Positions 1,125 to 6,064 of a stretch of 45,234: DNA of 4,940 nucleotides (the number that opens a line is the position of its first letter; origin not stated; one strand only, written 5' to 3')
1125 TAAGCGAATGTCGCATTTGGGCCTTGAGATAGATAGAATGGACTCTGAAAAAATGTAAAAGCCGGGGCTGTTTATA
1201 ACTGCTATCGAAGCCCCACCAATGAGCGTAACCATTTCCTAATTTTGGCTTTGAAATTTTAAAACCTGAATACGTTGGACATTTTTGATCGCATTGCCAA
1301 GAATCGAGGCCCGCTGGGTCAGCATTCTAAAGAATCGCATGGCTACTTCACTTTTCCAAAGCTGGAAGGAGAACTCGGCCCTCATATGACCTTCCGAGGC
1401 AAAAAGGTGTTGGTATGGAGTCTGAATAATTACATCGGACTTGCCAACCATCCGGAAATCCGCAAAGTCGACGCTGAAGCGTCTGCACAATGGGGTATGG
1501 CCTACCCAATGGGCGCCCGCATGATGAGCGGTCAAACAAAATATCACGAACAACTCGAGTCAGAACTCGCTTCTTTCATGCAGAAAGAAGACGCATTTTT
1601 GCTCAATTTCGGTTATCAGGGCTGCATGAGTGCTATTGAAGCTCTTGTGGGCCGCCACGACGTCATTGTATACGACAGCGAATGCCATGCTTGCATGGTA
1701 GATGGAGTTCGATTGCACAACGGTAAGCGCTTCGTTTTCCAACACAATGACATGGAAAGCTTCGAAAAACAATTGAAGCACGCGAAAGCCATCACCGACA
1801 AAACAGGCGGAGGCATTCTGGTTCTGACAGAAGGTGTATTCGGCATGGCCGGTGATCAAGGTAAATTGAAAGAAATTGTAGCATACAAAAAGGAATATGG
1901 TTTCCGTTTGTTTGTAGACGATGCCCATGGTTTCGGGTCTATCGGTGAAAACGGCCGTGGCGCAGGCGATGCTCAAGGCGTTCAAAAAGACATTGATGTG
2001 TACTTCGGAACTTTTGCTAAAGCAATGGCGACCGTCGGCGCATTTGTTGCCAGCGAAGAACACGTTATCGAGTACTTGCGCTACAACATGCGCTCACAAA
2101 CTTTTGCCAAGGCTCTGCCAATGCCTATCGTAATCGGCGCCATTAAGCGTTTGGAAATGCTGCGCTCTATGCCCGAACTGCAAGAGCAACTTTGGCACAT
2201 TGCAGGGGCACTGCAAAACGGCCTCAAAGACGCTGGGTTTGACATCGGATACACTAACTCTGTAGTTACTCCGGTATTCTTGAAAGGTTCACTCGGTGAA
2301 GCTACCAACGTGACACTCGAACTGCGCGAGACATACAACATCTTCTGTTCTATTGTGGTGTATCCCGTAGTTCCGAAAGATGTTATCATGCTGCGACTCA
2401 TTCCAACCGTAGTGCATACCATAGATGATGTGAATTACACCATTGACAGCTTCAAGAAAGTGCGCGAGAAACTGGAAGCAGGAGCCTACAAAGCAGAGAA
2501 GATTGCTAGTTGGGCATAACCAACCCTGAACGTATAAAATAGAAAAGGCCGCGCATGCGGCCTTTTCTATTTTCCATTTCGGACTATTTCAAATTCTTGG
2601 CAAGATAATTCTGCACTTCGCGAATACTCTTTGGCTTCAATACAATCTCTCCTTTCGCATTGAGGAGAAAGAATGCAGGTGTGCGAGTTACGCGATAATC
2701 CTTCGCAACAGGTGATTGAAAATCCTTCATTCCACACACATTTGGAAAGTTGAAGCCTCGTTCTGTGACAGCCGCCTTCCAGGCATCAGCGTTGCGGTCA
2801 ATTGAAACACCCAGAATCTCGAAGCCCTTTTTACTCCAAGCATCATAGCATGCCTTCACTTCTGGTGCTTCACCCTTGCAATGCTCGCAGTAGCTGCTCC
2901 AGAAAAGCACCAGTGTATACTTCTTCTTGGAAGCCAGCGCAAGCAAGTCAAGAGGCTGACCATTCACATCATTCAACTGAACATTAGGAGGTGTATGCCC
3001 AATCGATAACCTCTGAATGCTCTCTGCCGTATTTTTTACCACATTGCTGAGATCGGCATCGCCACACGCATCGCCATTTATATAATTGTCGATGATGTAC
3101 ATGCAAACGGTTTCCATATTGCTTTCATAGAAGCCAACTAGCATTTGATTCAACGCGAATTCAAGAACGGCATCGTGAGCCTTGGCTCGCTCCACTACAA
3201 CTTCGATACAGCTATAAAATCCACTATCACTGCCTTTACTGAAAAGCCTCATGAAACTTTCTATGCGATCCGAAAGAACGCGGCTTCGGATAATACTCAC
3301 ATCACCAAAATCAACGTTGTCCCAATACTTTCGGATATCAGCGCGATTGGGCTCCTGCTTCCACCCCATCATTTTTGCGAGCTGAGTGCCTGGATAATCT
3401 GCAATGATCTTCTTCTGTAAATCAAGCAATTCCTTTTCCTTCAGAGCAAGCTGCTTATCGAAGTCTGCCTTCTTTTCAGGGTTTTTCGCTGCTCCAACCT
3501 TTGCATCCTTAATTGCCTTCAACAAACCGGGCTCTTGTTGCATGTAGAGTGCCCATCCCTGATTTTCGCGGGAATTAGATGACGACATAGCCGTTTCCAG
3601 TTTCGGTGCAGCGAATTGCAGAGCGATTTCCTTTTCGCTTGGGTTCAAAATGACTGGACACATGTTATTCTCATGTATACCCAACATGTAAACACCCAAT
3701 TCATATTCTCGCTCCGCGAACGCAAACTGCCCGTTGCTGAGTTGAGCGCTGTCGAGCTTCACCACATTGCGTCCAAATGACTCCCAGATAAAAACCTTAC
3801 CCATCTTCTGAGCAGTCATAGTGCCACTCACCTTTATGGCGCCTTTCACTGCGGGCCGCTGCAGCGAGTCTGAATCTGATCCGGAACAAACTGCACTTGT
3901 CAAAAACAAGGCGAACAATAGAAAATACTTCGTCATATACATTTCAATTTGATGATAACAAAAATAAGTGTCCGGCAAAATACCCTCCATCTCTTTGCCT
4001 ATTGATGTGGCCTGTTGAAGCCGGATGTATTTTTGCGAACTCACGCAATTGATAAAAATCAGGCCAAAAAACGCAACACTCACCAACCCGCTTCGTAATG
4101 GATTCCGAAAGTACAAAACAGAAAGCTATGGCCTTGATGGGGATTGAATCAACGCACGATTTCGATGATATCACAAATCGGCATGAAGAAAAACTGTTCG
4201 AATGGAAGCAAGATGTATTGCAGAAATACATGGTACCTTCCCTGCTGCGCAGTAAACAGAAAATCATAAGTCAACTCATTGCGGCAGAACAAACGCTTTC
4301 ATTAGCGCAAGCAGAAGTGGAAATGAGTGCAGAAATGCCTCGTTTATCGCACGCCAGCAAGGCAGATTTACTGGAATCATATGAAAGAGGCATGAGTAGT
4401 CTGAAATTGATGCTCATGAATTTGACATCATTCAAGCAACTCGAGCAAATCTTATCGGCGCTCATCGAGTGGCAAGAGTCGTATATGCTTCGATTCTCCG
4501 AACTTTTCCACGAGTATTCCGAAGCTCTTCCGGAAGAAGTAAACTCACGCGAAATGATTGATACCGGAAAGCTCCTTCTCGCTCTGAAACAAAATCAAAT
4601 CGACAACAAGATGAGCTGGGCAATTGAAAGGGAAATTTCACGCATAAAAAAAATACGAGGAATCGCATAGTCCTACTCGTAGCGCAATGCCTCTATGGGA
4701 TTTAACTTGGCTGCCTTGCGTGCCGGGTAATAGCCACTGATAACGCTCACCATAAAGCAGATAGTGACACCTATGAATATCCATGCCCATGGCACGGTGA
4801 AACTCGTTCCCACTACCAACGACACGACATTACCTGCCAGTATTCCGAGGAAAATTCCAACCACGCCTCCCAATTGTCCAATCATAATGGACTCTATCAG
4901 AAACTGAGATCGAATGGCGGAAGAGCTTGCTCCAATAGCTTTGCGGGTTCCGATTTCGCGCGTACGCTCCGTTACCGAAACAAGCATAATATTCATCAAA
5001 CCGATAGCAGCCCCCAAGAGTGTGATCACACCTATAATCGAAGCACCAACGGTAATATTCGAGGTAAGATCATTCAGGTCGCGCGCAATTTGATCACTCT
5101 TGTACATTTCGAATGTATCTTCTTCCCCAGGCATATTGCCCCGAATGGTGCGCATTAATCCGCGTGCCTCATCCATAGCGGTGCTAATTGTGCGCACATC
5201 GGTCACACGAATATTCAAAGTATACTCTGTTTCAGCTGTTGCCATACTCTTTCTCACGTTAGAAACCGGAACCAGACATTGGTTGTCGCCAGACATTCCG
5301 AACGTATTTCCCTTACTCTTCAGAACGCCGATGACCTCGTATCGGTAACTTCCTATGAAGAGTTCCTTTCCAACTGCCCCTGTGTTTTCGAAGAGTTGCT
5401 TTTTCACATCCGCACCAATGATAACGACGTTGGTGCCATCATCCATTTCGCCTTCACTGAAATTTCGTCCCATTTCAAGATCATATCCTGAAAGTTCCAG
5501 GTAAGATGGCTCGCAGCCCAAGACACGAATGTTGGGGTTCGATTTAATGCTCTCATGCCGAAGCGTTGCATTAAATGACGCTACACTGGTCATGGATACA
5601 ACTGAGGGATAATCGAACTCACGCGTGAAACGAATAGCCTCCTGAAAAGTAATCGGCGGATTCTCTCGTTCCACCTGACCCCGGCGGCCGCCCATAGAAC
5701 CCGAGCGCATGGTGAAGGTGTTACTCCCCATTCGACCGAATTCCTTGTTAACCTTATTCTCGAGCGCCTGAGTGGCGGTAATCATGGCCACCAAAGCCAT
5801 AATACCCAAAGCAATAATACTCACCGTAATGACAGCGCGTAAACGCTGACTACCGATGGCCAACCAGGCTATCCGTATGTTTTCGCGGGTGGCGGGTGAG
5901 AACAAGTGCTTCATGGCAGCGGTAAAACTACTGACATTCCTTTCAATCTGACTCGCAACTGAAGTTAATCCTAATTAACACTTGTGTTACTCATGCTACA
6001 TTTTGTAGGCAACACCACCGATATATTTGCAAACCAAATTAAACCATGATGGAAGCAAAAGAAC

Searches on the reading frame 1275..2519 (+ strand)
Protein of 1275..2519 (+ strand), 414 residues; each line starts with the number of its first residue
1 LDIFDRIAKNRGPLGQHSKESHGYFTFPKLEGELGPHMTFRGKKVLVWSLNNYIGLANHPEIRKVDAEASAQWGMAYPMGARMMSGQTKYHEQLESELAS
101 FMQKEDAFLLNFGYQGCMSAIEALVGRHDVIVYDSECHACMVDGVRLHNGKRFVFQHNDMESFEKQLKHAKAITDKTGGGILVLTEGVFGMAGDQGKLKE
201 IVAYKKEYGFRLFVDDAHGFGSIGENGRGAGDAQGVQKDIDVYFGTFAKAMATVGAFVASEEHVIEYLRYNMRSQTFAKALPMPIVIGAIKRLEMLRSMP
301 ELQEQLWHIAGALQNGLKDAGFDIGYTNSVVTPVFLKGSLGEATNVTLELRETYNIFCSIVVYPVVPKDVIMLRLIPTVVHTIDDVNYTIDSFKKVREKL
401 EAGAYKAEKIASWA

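Call 63: search_protein_families(library=pfam, proteins=[window:1275-2519:+], max_evalue=0.001)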
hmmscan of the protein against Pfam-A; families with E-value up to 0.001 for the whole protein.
window:1275-2519:+ (414 aa): 2 families
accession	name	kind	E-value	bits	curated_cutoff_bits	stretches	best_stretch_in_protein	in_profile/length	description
PF00155.27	Aminotran_1_2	-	1.4e-30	107.2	19.7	1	44-368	2-340/361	Aminotransferase class I and II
PF01041.23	DegT_DnrJ_EryC1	-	5.2e-05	23.1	19.8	1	89-267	24-194/360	DegT/DnrJ/EryC1/StrS aminotransferase family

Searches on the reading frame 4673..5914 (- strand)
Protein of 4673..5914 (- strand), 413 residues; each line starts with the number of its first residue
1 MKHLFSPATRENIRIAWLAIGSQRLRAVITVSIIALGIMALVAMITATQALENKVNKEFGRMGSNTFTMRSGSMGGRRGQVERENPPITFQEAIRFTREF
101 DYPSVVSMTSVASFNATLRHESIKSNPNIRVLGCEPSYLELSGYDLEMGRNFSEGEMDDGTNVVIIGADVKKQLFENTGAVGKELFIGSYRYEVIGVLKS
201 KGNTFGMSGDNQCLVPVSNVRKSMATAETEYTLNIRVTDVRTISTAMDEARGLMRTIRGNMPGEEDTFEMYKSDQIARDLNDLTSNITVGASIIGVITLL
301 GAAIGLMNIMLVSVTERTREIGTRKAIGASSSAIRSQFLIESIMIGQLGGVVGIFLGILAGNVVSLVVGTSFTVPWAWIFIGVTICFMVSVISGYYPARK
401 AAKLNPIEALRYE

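Call 63: search_protein_families(library=pfam, proteins=[window:4673-5914:-], max_evalue=0.001)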
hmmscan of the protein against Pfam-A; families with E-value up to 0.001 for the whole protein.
window:4673-5914:- (413 aa): 2 families
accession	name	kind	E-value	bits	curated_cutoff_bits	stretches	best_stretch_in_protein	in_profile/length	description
PF12704.14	MacB_PCD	-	2.2e-36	126.6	27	1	28-251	2-205/207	MacB-like periplasmic core domain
PF02687.27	FtsX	-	1.1e-22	80.7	25.5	1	293-406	2-120/120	FtsX-like permease C-terminal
